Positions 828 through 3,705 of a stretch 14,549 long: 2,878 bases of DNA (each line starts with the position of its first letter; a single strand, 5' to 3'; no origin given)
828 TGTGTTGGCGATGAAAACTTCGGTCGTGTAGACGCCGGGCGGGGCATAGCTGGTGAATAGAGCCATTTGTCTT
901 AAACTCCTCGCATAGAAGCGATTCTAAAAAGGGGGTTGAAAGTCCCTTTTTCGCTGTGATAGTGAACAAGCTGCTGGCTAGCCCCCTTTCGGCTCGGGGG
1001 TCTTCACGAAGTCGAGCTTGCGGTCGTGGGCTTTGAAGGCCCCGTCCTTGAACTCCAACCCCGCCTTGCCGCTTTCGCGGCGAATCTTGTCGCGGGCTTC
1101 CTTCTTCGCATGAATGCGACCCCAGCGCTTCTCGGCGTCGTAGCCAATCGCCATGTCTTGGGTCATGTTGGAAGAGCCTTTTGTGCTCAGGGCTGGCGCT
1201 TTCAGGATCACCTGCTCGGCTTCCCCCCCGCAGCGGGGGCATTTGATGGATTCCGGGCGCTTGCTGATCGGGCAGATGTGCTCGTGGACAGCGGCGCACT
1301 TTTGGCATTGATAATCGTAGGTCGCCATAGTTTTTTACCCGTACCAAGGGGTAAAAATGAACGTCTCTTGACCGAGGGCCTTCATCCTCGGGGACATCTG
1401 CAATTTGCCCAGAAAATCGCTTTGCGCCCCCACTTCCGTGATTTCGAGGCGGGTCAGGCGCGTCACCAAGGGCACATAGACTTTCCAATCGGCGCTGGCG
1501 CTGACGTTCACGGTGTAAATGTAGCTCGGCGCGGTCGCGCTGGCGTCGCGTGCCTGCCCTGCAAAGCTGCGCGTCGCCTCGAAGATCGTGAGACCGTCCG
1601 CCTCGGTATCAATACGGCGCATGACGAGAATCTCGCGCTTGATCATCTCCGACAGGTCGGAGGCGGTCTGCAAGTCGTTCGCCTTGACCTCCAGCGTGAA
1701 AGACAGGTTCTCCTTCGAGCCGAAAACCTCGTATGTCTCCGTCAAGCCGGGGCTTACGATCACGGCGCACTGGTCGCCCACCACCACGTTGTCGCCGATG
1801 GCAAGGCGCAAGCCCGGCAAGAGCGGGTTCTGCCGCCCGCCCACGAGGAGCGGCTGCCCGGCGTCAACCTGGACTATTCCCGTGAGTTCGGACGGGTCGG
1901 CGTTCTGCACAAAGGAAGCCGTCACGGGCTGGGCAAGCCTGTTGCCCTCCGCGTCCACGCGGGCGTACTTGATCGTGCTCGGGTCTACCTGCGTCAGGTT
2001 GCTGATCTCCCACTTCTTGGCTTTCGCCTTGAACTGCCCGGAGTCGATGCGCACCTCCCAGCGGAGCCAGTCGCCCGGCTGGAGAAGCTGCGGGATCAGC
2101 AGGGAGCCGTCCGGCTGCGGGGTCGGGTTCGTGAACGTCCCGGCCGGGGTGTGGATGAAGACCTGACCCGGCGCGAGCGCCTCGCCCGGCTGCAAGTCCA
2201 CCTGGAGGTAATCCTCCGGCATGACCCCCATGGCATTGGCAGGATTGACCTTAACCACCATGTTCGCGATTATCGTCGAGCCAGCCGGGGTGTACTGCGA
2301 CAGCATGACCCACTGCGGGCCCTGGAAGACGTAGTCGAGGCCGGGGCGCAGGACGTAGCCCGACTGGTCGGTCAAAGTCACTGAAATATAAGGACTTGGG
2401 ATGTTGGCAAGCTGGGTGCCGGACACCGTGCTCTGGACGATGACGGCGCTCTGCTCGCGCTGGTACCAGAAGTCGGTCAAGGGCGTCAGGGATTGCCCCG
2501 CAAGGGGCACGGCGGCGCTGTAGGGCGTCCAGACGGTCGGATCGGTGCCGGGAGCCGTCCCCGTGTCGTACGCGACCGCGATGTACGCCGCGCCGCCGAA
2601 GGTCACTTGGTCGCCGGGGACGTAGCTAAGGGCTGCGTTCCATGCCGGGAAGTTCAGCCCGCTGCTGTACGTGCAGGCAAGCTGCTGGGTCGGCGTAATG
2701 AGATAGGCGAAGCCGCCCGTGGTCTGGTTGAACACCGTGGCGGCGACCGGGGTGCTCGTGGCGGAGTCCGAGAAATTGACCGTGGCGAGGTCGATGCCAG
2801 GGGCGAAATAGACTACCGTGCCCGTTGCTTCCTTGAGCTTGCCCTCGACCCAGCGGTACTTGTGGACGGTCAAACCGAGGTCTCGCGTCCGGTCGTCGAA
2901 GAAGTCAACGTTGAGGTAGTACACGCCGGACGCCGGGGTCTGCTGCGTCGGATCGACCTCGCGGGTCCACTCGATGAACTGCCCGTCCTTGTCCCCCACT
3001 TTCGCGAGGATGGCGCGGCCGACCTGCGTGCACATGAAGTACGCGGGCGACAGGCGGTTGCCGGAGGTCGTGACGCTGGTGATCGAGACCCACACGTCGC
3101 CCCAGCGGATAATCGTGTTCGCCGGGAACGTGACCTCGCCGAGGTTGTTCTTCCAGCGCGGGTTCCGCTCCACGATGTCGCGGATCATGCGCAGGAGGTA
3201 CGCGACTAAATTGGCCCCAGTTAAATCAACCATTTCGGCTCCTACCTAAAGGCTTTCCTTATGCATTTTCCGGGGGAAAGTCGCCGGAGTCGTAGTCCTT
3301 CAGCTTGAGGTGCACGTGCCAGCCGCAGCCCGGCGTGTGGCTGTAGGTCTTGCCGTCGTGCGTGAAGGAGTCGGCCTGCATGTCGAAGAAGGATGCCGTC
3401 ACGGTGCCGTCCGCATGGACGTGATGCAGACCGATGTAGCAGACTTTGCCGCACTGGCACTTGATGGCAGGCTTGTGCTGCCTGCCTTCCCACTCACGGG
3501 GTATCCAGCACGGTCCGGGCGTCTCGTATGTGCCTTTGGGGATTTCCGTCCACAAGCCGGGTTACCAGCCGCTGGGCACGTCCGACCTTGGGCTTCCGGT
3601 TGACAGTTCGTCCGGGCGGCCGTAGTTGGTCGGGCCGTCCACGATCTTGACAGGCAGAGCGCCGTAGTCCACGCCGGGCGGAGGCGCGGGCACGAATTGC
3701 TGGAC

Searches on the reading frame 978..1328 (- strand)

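Call 6: search_protein_families(library=pfam, proteins=[window:978-1328:-], max_evalue=1)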
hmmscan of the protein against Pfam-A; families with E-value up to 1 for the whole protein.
window:978-1328:- (116 aa): 10 families
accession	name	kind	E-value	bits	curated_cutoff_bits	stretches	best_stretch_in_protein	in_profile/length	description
PF09723.15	Zn_ribbon_8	-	3.7e-11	43.3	34.4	1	1-41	1-41/41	Zinc ribbon domain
PF06676.16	DUF1178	-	0.0012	19.7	31.6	1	25-103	30-113/147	Protein of unknown function (DUF1178)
PF13397.12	RbpA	-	0.033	15.2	25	1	4-45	27-68/105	RNA polymerase-binding protein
PF19134.6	DUF5817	-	0.056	13.9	31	1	8-38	6-32/57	Domain of unknown function (DUF5817)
PF14319.11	Zn_Tnp_IS91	-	0.12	12.8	26.3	1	4-42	37-71/90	Transposase zinc-binding domain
PF24458.1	DUF7573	-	0.14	12.6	30.2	0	24-40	8-24/39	Domain of unknown function (DUF7573)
PF24460.1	DUF7575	-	0.15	11.9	28.5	1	26-38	2-14/28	Domain of unknown function (DUF7575)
PF08271.17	Zn_Ribbon_TF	-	0.23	11.5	29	0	29-36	2-9/43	TFIIB zinc-binding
PF23451.1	Zn_ribbon_PaaD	-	0.26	11.4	27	1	25-37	12-24/53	PaaD zinc beta ribbon domain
PF12760.12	Zn_ribbon_IS1595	-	0.82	10.1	25.4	0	26-40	17-30/46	Transposase zinc-ribbon domain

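Call 7: search_protein_families(library=phrogs, proteins=[window:978-1328:-], max_evalue=1)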
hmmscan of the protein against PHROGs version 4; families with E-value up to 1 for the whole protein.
window:978-1328:- (116 aa): 11 families
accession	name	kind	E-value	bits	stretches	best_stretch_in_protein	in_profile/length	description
phrog_1076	-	transcription regulation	3.8e-08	34.1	1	1-80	91-168/339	FmdB-like transcriptional regulator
phrog_13665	-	unknown function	6e-05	24.5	1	1-37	1-40/69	-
phrog_36481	-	unknown function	0.031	15.3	1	25-46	12-33/60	-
phrog_8506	-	unknown function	0.07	14.1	0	27-41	3-17/71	-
phrog_30443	-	DNA, RNA and nucleotide metabolism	0.078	14.3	1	28-60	62-94/121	HNH endonuclease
phrog_17723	-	unknown function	0.092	13.8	1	28-39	5-16/47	-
phrog_19173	-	unknown function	0.21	12.6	1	26-49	11-34/65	-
phrog_385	-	transcription regulation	0.23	12.9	1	1-24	1-24/80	transcriptional regulator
phrog_38188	-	unknown function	0.29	12.8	1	23-52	46-75/82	-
phrog_21722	-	tail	0.33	10.5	1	46-87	337-378/576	long tail fiber protein distal subunit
phrog_6417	-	other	0.51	11.3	0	5-36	7-36/68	translational regulator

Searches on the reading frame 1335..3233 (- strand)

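Call 22: search_protein_families(library=pfam, proteins=[window:1335-3233:-], max_evalue=0.1)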
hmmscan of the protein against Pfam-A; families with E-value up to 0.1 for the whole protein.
window:1335-3233:- (632 aa): 2 families
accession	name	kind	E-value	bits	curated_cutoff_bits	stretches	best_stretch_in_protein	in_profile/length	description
PF02839.19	CBM_5_12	-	0.0013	19.2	26.2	1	197-235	1-43/44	Carbohydrate-binding module family 5/12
PF21592.3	Bc2l-C_N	-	0.0058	17.3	27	0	182-220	37-75/123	Bc2l-C, N-terminal domain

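Call 23: search_protein_families(library=phrogs, proteins=[window:1335-3233:-], max_evalue=0.01)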
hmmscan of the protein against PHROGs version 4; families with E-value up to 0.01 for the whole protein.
window:1335-3233:- (632 aa): 2 families
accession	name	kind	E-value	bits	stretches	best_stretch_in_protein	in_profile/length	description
phrog_9851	-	tail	0.00053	18.9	1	189-233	112-157/1092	tail fiber protein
phrog_5073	-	tail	0.0034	17.5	1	191-239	210-258/519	tail fiber protein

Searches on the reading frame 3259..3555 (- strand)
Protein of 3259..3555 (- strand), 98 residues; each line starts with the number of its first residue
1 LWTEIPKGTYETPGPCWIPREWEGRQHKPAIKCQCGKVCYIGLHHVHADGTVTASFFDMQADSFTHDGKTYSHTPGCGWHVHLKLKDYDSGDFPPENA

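Call 6: search_protein_families(library=pfam, proteins=[window:3259-3555:-], max_evalue=1)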
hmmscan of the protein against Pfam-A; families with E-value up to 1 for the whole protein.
window:3259-3555:- (98 aa): 1 family
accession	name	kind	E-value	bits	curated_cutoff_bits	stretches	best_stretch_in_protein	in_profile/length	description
PF14326.11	DUF4384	-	0.16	12.5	27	1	31-72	10-52/81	Domain of unknown function (DUF4384)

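Call 7: search_protein_families(library=phrogs, proteins=[window:3259-3555:-], max_evalue=1)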
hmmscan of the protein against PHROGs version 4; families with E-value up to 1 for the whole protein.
window:3259-3555:- (98 aa): 2 families
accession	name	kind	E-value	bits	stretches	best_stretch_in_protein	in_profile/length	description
phrog_20572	-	unknown function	0.049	15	1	26-75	4-52/81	-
phrog_29563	-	unknown function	0.2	13.3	0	48-84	46-86/88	-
